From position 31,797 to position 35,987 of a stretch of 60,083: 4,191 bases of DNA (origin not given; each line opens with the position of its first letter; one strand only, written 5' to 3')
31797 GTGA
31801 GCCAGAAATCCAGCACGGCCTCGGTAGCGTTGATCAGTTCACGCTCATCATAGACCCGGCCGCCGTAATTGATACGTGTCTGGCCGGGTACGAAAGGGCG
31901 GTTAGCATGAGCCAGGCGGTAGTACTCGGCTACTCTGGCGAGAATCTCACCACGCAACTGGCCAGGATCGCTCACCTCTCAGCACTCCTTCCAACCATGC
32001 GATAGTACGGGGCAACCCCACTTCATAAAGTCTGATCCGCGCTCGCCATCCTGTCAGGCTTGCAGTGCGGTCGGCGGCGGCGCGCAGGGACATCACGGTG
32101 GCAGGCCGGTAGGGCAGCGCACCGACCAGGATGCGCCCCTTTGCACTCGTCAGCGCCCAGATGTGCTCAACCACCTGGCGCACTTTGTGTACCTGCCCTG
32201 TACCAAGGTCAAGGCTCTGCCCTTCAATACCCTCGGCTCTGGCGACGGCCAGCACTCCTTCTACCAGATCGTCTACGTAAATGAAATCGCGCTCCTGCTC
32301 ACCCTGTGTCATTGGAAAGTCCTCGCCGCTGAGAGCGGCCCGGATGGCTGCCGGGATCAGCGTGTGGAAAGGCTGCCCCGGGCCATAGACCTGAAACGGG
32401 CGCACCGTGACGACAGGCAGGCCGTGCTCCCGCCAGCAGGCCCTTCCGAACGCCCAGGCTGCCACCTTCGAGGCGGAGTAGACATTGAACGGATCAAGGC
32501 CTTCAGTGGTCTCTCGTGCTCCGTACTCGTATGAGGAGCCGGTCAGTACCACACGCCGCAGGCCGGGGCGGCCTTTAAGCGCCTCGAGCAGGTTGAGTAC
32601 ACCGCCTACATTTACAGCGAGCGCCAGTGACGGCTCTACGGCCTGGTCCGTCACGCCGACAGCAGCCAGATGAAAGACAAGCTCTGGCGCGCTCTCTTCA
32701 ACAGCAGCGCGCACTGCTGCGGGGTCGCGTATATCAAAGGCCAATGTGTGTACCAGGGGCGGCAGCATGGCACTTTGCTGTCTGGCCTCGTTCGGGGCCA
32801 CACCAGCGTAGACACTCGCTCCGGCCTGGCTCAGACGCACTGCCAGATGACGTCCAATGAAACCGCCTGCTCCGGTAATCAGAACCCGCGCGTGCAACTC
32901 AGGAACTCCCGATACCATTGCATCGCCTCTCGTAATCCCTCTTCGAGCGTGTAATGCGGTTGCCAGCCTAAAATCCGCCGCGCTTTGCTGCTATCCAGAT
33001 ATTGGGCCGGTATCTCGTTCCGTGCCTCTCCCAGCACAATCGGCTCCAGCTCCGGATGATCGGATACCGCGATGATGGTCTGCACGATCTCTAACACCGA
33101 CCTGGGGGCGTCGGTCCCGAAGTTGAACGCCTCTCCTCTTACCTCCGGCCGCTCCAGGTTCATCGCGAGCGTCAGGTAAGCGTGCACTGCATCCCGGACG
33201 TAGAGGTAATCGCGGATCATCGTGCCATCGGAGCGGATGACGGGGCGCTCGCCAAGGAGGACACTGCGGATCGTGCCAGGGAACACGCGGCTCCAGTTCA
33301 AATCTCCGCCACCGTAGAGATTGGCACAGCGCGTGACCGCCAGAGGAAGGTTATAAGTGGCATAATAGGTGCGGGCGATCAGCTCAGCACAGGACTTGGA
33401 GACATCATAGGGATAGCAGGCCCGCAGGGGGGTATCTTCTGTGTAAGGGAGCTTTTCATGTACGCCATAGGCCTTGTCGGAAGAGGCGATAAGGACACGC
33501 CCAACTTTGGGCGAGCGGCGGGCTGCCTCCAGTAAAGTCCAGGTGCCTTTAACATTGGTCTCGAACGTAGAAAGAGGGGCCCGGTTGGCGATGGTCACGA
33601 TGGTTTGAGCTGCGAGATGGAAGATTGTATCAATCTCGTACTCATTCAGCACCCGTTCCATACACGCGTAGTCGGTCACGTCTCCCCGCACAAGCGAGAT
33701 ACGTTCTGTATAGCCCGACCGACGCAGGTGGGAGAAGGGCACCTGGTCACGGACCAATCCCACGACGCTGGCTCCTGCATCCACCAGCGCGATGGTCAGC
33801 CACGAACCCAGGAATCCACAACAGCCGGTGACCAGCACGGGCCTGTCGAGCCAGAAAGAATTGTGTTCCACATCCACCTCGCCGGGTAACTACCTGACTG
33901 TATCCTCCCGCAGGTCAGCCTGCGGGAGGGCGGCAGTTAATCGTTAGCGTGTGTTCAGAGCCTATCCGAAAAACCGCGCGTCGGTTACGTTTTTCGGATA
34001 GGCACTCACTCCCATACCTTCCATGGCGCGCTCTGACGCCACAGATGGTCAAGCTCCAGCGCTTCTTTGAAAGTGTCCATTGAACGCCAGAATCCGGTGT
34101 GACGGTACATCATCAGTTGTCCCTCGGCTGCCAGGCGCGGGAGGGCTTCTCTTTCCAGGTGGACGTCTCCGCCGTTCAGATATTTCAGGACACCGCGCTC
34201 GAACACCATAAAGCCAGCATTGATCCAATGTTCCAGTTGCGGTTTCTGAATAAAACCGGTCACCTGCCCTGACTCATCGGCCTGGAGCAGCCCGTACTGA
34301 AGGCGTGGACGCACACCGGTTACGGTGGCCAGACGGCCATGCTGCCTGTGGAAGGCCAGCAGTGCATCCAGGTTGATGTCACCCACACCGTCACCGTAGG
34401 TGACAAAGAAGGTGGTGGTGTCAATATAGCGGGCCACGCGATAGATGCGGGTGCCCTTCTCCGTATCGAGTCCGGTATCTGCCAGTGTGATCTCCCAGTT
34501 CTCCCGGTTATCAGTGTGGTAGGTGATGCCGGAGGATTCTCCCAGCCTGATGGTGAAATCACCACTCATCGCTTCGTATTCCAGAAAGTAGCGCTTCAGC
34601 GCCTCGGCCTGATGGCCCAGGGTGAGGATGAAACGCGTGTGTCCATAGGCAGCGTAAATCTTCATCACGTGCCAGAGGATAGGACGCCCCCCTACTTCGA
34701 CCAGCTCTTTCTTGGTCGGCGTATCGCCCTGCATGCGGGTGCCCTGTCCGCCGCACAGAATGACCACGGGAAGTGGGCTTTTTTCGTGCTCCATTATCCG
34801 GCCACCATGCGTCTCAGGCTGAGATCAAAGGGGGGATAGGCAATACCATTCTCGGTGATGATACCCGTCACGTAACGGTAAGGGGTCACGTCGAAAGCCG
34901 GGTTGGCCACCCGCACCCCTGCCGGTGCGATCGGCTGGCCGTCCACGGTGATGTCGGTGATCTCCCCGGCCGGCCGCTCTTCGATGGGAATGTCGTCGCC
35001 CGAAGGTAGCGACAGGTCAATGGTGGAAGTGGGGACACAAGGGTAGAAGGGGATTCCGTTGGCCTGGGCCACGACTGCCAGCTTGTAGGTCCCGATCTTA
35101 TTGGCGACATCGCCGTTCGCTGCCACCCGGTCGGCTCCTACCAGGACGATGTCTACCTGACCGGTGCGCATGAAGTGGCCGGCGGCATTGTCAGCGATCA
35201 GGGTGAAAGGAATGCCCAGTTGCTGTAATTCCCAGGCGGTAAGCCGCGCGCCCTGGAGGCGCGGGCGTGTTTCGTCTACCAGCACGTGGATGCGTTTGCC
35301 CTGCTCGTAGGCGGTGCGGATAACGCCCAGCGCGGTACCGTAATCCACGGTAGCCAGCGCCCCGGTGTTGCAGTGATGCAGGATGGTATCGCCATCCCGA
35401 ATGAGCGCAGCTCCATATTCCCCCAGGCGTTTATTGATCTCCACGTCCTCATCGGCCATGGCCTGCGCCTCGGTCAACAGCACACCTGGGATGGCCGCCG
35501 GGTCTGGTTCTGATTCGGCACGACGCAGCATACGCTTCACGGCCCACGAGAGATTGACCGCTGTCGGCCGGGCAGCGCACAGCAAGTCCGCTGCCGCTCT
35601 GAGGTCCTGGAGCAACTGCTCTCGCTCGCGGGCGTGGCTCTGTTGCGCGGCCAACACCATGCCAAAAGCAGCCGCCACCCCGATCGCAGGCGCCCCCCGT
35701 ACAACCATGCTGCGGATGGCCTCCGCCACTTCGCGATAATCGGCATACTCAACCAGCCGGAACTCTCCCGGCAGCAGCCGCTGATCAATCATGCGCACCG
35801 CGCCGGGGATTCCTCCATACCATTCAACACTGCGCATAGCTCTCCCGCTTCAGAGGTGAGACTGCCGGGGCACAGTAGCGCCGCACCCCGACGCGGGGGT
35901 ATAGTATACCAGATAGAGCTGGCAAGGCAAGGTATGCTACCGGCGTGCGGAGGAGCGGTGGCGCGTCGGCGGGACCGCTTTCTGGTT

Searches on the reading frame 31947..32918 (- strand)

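Call 49: search_protein_families(library=pfam, proteins=[window:31947-32918:-], max_evalue=0.00001)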
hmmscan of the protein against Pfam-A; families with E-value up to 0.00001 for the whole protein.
window:31947-32918:- (323 aa): 6 families
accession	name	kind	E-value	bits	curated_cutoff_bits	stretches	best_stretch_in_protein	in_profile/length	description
PF01370.27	Epimerase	-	2.1e-47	162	20.9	1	12-235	1-236/240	NAD dependent epimerase/dehydratase family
PF16363.11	GDP_Man_Dehyd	-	1.6e-35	123.5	27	1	13-299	1-327/332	GDP-mannose 4,6 dehydratase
PF01073.25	3Beta_HSD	-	3.1e-12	46.5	22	1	13-221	1-224/280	3-beta hydroxysteroid dehydrogenase/isomerase family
PF04321.23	RmlD_sub_bind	-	3e-11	43.4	27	1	11-153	2-131/287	RmlD substrate binding domain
PF00106.31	adh_short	-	8.2e-09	35.7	26.6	1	12-171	3-173/195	short chain dehydrogenase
PF02719.21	Polysacc_synt_2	-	5.9e-08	32.7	20.2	1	12-260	1-250/293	Polysaccharide biosynthesis protein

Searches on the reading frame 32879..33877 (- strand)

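Call 49: search_protein_families(library=pfam, proteins=[window:32879-33877:-], max_evalue=0.00001)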
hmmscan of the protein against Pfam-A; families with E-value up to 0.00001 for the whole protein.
window:32879-33877:- (332 aa): 7 families
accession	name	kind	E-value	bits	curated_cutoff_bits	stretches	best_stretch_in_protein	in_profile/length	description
PF16363.11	GDP_Man_Dehyd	-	1.1e-57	196.5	27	1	15-317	1-331/332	GDP-mannose 4,6 dehydratase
PF01370.27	Epimerase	-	1.5e-51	175.6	20.9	1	14-252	1-238/240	NAD dependent epimerase/dehydratase family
PF01073.25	3Beta_HSD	-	8.7e-15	54.9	22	1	15-275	1-271/280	3-beta hydroxysteroid dehydrogenase/isomerase family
PF02719.21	Polysacc_synt_2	-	1e-14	54.9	20.2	1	14-137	1-132/293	Polysaccharide biosynthesis protein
PF04321.23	RmlD_sub_bind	-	3.2e-10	40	27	1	14-198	3-162/287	RmlD substrate binding domain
PF07993.18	NAD_binding_4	-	4.1e-10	39.7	20.1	1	16-195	1-215/258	Male sterility protein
PF08659.16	KR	-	1.3e-06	28.9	22.6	1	14-145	3-149/180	KR domain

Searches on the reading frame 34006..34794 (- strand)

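Call 49: search_protein_families(library=pfam, proteins=[window:34006-34794:-], max_evalue=0.00001)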
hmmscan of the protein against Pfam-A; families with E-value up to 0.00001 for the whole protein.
window:34006-34794:- (262 aa): 2 families
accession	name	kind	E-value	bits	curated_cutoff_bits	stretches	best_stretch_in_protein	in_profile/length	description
PF00483.29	NTP_transferase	-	5.9e-16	59.2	21.2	1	11-228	3-216/245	Nucleotidyl transferase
PF12804.13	NTP_transf_3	-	1.8e-08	35.1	27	1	10-66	1-55/160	MobA-like NTP transferase domain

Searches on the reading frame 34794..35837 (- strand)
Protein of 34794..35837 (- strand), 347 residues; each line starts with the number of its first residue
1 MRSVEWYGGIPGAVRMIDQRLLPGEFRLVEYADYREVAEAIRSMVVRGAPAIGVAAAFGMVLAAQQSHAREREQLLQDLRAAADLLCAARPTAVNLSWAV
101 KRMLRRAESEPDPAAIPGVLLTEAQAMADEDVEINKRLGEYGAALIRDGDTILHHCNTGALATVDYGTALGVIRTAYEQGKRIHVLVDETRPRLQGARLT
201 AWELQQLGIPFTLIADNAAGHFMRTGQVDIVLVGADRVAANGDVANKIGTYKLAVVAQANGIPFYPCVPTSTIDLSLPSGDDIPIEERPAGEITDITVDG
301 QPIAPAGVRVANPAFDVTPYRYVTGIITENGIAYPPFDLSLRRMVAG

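Call 49: search_protein_families(library=pfam, proteins=[window:34794-35837:-], max_evalue=0.00001)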
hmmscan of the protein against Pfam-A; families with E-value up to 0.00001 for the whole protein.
window:34794-35837:- (347 aa): 1 family
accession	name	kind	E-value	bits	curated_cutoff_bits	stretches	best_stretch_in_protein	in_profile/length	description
PF01008.23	IF-2B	-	3e-90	302.7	22.4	1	46-335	2-280/280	Initiation factor 2 subunit family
